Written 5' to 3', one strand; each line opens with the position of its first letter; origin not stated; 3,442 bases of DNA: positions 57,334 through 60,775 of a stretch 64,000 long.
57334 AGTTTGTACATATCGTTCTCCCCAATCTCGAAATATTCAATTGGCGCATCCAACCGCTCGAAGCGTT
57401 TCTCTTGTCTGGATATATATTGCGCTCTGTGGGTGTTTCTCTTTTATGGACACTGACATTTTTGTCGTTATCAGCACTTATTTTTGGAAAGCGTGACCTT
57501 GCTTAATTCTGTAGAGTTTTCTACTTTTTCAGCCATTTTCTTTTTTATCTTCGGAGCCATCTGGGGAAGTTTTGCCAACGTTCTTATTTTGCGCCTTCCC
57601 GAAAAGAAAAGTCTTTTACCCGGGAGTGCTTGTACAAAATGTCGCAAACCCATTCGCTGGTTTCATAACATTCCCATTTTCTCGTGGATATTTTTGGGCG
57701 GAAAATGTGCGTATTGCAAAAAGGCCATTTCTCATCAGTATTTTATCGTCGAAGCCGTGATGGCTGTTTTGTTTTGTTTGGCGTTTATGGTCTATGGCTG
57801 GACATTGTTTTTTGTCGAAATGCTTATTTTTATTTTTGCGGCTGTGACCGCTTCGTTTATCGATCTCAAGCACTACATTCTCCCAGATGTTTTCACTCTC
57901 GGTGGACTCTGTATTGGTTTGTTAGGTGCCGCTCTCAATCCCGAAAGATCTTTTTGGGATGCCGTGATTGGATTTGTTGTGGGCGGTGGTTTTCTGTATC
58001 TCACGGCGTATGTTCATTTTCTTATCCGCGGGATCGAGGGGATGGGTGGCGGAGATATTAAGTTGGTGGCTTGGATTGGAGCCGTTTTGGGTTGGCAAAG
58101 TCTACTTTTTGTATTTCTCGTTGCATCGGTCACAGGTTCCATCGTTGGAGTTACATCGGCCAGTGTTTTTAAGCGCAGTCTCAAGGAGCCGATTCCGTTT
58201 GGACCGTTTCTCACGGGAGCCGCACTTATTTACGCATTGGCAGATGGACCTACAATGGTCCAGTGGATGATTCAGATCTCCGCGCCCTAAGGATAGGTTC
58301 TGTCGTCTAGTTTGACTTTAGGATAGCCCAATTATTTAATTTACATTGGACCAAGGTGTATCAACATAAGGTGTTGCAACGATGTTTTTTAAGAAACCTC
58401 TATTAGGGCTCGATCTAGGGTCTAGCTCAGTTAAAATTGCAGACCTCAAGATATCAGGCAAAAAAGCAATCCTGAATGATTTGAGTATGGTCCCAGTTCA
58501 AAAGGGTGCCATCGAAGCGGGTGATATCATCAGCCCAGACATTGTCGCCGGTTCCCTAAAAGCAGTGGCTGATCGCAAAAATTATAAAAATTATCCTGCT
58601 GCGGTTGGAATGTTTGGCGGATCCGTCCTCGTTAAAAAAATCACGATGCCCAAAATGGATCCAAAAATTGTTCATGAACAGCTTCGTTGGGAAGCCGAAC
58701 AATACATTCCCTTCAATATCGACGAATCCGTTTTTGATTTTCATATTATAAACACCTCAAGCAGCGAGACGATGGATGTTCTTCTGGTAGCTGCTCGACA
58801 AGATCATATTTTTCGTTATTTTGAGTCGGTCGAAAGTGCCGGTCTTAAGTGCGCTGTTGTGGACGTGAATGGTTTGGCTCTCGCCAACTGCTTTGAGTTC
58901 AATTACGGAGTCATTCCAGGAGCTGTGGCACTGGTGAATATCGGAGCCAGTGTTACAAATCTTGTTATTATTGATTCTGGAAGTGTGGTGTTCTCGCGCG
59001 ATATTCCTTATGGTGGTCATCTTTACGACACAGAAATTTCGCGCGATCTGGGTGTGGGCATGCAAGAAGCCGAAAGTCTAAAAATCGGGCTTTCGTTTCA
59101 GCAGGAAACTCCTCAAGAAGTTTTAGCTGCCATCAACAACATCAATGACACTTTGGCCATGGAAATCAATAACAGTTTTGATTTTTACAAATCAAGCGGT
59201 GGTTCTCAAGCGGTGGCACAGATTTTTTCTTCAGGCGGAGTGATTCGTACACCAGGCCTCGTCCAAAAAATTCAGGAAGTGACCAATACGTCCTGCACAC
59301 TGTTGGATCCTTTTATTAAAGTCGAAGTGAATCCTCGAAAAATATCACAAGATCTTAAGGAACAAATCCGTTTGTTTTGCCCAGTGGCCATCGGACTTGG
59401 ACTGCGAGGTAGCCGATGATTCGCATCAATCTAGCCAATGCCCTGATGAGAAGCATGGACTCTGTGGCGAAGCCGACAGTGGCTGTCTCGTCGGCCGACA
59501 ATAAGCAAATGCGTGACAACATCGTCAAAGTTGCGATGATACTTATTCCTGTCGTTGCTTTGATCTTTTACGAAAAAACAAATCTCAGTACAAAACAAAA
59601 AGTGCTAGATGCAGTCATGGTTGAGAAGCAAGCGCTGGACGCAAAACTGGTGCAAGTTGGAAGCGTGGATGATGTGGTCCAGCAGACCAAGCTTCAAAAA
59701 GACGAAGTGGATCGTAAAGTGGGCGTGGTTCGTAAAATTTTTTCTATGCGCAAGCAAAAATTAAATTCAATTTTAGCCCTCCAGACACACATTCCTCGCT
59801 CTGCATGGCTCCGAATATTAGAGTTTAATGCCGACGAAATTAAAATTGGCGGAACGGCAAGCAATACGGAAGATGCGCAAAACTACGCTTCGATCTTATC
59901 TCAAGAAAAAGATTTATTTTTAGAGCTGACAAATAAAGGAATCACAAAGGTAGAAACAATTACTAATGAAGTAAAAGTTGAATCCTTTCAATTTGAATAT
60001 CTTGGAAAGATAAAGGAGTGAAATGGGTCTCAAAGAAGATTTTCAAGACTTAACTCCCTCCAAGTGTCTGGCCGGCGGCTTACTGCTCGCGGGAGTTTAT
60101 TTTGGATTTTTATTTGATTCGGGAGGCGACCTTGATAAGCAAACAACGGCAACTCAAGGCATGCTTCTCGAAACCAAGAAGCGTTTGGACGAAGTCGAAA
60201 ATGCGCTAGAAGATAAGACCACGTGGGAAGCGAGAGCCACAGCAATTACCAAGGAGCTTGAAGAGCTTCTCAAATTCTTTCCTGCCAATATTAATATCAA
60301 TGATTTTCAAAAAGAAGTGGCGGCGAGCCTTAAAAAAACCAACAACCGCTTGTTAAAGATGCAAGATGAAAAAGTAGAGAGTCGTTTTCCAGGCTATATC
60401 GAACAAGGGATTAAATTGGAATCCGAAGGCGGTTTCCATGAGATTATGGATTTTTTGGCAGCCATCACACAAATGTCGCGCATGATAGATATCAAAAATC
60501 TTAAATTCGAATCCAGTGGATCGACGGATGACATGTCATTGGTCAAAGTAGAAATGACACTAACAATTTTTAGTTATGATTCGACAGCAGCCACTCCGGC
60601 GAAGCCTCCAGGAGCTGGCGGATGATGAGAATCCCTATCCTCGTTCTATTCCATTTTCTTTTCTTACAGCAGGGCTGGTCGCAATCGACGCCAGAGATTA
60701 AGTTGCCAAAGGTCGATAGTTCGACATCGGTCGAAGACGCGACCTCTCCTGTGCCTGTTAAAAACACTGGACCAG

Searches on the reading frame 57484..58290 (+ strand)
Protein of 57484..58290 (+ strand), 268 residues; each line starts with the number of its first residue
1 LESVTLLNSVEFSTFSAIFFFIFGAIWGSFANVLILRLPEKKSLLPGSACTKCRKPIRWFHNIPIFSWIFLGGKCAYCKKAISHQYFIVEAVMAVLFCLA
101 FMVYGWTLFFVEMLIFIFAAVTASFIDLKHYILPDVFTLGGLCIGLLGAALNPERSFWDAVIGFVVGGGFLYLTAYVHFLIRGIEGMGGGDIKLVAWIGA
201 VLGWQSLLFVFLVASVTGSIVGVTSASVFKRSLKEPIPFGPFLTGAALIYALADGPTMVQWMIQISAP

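Call 93: search_protein_families(library=pfam, proteins=[window:57484-58290:+], max_evalue=0.00001)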
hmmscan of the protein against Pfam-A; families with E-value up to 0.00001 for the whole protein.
window:57484-58290:+ (268 aa): 2 families
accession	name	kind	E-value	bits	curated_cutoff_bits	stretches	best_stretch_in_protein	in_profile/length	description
PF06750.18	A24_N_bact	-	1.7e-30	105.4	23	1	22-103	1-83/84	Bacterial Peptidase A24 N-terminal domain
PF01478.23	Peptidase_A24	-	2.6e-22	79.7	26.5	1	114-223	1-104/104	Type IV leader peptidase family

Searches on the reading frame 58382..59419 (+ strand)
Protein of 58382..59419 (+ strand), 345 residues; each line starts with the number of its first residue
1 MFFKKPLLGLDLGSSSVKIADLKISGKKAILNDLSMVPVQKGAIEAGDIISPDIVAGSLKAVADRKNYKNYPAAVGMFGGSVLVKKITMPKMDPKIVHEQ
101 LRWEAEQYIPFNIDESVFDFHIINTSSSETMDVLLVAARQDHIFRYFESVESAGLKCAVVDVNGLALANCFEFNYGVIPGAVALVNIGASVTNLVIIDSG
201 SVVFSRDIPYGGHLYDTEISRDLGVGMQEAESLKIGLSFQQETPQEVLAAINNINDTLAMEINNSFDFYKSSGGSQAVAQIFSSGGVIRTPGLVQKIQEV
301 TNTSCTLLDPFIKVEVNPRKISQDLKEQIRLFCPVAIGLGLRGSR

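Call 93: search_protein_families(library=pfam, proteins=[window:58382-59419:+], max_evalue=0.00001)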
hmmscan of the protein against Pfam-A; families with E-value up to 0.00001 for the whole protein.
window:58382-59419:+ (345 aa): 2 families
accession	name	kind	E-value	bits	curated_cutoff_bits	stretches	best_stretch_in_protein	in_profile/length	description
PF11104.14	PilM_2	-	1.1e-65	222.2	27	1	9-343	1-339/340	Type IV pilus assembly protein PilM;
PF14450.12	FtsA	-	2.2e-10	41.4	31.8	1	183-307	1-109/127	Cell division protein FtsA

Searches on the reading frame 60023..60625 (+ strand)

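Call 93: search_protein_families(library=pfam, proteins=[window:60023-60625:+], max_evalue=0.00001)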
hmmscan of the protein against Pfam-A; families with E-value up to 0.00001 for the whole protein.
window:60023-60625:+ (200 aa): 1 family
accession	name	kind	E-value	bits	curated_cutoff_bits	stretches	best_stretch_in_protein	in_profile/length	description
PF04350.18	PilO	-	1e-12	48.9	22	1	51-186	11-144/145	Pilus assembly protein, PilO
